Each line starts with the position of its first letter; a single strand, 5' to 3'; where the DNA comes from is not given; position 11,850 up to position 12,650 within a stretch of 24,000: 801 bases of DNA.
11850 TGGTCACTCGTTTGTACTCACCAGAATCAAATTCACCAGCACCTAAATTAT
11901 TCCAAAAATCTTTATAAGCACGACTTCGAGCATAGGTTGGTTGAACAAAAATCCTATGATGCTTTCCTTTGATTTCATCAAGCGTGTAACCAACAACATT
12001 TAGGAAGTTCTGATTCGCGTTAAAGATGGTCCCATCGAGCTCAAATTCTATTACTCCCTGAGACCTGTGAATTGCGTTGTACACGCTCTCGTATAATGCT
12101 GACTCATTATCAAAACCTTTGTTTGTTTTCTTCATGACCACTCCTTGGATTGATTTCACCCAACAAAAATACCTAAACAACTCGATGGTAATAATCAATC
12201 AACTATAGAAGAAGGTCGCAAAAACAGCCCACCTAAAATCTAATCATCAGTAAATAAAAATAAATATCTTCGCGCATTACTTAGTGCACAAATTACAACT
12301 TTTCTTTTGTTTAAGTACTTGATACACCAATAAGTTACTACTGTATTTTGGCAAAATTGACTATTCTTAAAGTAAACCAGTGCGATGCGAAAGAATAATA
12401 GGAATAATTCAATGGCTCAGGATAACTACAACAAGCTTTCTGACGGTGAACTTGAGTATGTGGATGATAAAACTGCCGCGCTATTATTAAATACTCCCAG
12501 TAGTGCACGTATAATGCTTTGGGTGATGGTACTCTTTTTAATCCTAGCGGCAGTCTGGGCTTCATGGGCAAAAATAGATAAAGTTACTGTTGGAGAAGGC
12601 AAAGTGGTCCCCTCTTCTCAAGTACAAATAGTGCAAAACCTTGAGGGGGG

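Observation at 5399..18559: Stressosome/HD-GYP operon sits back-to-back with the LapD/LapG c-di-GMP effector and its type I secretion genes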

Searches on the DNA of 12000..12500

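Call 69: search_rna_families(source=window, start=12000, end=12500, threshold=evalue, max_evalue=1)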
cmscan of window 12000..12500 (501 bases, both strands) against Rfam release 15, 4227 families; matches with E-value up to 1: 0.
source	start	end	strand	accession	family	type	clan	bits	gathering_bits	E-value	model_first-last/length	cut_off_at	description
